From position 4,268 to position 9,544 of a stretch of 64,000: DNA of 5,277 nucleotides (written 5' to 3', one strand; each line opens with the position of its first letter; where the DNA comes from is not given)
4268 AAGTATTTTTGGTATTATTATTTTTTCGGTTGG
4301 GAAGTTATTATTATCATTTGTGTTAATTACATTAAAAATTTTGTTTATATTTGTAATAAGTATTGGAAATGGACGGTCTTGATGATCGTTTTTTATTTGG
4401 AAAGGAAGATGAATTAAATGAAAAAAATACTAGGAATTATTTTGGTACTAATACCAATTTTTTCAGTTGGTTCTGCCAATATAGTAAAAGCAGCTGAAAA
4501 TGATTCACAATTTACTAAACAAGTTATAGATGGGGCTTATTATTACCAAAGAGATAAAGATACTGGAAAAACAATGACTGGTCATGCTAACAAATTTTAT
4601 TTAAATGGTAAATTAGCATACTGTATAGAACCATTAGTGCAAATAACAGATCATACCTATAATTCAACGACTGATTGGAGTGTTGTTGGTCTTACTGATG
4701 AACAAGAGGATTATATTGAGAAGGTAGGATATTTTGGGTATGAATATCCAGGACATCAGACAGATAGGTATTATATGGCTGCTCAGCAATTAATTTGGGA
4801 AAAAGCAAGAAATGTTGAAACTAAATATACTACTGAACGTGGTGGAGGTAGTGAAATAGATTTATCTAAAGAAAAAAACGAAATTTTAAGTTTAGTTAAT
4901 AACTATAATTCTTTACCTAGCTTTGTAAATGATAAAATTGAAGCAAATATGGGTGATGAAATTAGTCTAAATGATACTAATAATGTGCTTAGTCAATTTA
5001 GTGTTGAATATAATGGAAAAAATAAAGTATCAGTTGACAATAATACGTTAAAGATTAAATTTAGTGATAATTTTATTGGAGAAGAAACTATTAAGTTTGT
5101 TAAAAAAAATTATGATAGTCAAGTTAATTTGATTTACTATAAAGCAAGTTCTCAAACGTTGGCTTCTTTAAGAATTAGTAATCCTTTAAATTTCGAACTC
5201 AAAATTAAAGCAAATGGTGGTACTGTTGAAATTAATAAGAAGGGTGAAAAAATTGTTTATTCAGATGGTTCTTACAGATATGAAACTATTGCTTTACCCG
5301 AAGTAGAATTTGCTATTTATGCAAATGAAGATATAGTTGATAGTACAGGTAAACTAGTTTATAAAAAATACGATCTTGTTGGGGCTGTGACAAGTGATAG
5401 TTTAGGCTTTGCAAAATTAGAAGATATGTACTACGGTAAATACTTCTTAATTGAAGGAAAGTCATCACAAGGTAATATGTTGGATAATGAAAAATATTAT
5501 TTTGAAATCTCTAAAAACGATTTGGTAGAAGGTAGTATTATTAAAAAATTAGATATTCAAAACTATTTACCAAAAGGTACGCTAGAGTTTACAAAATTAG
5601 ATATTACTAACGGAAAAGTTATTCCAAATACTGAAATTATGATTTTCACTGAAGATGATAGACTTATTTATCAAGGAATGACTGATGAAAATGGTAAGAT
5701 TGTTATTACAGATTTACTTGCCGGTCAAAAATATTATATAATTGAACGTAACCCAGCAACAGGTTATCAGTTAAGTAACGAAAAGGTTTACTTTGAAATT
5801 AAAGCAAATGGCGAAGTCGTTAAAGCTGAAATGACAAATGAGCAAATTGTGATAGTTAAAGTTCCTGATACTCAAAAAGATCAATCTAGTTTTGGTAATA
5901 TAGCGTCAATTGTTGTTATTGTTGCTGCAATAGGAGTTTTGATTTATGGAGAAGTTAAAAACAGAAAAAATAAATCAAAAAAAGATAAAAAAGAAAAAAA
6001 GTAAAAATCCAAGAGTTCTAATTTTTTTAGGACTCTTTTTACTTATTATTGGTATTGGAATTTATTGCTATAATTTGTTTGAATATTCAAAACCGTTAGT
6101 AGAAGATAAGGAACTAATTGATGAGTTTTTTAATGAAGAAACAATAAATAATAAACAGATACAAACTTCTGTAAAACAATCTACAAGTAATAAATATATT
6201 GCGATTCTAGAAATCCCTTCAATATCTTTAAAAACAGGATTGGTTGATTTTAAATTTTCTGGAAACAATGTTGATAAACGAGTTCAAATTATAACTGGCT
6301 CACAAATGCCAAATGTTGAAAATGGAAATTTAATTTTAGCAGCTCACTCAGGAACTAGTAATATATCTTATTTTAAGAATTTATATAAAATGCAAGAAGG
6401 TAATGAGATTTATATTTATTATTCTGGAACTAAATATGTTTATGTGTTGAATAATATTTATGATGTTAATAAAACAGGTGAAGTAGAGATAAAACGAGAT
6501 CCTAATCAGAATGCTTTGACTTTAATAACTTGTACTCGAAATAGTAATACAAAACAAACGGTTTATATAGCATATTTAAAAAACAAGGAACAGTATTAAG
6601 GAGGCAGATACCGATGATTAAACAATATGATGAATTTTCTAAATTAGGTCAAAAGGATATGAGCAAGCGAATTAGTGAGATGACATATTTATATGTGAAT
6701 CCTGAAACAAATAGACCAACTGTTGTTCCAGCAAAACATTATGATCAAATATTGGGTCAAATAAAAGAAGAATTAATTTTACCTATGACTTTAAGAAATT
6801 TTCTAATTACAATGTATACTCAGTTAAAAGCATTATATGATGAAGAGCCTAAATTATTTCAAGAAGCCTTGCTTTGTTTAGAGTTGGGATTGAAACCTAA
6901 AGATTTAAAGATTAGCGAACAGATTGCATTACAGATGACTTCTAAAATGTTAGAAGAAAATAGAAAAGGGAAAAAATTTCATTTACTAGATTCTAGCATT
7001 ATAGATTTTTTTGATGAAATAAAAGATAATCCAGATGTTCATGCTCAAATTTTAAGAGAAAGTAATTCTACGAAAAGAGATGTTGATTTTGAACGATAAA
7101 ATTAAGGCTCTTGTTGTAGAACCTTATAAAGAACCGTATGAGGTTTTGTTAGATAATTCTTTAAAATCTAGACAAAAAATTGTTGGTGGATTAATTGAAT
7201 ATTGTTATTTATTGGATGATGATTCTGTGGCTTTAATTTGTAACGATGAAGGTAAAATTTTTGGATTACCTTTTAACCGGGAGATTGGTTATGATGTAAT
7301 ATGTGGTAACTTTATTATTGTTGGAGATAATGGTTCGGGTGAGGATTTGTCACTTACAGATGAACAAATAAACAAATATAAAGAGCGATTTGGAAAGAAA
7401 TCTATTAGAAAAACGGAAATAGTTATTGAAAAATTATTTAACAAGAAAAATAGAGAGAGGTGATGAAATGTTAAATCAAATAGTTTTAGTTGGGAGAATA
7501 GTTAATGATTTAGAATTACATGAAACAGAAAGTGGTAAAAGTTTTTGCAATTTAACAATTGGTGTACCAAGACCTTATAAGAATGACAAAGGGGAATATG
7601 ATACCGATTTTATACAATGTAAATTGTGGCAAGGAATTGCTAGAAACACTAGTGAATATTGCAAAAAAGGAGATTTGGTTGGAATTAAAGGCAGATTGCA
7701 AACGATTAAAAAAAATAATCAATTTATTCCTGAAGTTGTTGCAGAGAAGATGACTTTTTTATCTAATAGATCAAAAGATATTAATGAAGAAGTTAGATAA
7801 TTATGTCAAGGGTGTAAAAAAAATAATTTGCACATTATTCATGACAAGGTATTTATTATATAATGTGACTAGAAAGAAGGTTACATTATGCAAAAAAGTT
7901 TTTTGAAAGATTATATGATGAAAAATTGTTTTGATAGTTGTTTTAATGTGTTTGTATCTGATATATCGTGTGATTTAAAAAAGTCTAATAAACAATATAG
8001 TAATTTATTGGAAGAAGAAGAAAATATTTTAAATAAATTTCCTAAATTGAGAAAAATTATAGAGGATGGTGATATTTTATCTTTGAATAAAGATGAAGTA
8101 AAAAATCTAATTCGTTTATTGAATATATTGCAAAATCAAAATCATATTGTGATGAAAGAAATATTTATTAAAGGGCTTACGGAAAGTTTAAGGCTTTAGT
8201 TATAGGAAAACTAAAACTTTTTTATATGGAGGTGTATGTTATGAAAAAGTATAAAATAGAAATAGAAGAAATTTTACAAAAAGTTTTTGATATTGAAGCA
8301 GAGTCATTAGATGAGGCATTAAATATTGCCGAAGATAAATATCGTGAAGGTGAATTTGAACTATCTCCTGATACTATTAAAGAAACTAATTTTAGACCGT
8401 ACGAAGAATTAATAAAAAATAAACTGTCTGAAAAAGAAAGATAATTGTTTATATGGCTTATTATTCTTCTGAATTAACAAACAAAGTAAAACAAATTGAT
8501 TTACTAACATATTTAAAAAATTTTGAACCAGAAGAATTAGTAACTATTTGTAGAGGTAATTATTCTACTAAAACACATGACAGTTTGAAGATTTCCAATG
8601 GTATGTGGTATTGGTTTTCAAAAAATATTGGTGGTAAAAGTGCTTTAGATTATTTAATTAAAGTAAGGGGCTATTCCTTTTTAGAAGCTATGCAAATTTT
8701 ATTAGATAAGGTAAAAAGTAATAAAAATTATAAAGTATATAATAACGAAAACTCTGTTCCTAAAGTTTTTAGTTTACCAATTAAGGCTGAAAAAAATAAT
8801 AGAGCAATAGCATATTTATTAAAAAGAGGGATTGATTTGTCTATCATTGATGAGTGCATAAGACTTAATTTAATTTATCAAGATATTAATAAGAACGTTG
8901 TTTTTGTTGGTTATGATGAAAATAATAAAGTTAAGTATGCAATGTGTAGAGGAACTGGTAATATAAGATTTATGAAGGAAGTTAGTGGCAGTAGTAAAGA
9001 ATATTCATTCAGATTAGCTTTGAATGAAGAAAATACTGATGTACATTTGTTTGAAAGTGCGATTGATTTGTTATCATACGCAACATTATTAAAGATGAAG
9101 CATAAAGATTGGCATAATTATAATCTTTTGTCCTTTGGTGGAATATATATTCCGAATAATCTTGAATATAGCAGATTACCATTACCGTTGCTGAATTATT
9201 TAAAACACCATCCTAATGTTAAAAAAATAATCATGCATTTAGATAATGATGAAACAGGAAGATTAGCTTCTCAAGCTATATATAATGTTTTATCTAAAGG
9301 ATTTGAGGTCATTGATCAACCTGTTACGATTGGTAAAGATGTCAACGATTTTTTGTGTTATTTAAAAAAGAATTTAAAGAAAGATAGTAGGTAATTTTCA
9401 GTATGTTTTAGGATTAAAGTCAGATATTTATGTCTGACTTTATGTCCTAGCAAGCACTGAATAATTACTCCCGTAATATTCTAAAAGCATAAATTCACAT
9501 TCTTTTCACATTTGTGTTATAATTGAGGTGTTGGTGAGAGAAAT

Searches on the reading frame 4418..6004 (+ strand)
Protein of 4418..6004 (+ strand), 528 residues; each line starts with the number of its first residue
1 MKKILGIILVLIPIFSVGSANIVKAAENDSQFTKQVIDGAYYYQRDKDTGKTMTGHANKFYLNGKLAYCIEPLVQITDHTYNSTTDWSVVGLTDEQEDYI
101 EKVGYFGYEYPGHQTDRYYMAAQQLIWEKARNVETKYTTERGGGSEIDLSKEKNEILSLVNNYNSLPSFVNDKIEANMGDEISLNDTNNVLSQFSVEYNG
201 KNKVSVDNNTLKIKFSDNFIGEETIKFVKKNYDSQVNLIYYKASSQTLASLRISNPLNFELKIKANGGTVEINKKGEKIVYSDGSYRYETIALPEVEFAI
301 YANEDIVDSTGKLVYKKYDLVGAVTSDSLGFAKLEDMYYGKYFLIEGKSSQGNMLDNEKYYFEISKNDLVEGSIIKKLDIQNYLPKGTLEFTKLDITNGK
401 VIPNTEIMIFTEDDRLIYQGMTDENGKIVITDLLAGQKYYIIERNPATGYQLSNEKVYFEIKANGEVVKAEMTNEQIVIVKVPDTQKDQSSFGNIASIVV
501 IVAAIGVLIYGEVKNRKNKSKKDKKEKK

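Call 7: search_protein_families(library=pfam, proteins=[window:4418-6004:+], max_evalue=0.001)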
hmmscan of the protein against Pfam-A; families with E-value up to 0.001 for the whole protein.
window:4418-6004:+ (528 aa): 3 families
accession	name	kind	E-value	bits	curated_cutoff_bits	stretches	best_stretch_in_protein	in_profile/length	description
PF17802.7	SpaA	-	1.1e-22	80.4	23.1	2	387-475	1-90/91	Prealbumin-like fold domain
PF08341.16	TED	-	1.8e-05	25.6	22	1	67-150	2-87/102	Thioester domain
PF16364.11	Antigen_C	-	0.0002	22.2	29.5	0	57-100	17-60/172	Cell surface antigen C-terminus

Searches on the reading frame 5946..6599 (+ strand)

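Call 62: search_protein_families(library=pfam, proteins=[window:5946-6599:+], max_evalue=0.001)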
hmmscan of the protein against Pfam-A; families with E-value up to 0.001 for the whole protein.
window:5946-6599:+ (217 aa): 1 family
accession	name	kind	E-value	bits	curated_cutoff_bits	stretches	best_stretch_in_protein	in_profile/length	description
PF04203.18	Sortase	-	2.2e-18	66.7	26.6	1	88-209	1-122/125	Sortase domain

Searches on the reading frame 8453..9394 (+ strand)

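Call 7: search_protein_families(library=pfam, proteins=[window:8453-9394:+], max_evalue=0.001)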
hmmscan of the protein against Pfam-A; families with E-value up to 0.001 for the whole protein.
window:8453-9394:+ (313 aa): 2 families
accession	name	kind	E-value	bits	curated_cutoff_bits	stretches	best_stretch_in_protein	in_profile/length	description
PF13154.11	DUF3991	-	1.7e-15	57.7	24.5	1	120-187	1-70/74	Protein of unknown function (DUF3991)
PF13155.12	Toprim_2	-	4.7e-10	40.1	22.1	1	199-301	2-88/88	Toprim-like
